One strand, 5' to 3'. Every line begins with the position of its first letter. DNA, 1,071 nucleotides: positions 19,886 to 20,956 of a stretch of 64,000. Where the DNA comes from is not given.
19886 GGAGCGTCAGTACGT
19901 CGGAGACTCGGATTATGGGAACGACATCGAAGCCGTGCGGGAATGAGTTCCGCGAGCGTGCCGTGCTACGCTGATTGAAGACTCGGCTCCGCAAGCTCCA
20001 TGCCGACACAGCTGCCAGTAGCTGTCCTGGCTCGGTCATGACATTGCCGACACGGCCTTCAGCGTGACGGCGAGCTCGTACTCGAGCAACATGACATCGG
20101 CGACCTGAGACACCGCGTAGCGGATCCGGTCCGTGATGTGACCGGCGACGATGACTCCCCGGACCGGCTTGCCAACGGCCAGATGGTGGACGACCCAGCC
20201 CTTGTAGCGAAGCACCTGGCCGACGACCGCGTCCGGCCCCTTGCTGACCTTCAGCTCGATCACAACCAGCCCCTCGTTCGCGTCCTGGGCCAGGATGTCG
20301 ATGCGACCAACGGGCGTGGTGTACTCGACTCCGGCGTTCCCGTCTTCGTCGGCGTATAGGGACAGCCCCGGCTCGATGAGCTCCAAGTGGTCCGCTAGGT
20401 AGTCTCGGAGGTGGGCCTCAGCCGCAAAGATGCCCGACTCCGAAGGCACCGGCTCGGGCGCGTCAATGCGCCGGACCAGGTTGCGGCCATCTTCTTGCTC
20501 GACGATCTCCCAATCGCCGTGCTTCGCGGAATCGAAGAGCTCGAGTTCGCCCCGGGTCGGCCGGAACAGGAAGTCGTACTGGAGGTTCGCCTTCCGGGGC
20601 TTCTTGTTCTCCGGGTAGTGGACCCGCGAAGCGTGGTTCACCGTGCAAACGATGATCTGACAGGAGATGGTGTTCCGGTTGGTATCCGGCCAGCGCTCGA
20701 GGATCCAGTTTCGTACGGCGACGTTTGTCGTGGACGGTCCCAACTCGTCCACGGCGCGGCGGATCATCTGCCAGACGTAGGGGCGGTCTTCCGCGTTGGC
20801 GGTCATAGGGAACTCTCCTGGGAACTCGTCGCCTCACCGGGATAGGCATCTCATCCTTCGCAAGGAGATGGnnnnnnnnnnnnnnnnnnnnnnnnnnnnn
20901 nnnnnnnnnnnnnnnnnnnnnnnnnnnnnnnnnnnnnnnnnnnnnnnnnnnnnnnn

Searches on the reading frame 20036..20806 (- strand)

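Call 8: search_protein_families(library=padloc, proteins=[window:20036-20806:-], max_evalue=0.001)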
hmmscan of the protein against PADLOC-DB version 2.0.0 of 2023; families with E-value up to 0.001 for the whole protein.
window:20036-20806:- (256 aa): 8 families
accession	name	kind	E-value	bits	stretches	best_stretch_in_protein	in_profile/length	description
PDLC04824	PDC-S02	-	2.1e-21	74.4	1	122-249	174-305/308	-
PDLC04799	PDC-S02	-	6.5e-17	59.6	1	124-249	176-305/308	-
PDLC04916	PDC-S11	-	4.8e-10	37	1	113-206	9-95/358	-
PDLC04915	PDC-S11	-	8.1e-08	29.9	1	129-205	26-98/379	-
PDLC04909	PDC-S11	-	2.5e-06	25.3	1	131-203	28-96/347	-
PDLC04913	PDC-S11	-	5.5e-05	20.4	1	167-205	60-98/375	-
PDLC04946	PDC-S18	-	0.00015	18.9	1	161-208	65-114/365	-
PDLC04944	PDC-S18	-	0.00077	16.9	0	166-205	53-92/307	-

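Call 85: search_protein_families(library=pfam, proteins=[window:20036-20806:-], max_evalue=0.001)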
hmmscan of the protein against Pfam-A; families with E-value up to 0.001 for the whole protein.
window:20036-20806:- (256 aa): 2 families
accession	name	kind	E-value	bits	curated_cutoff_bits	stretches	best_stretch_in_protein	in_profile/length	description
PF24706.1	DUF7669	-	5.8e-16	58.9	23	1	11-87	2-72/75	Domain of unknown function (DUF7669)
PF01939.22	NucS_C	-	3e-13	50.3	24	1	130-228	2-92/124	Endonuclease NucS C-terminal domain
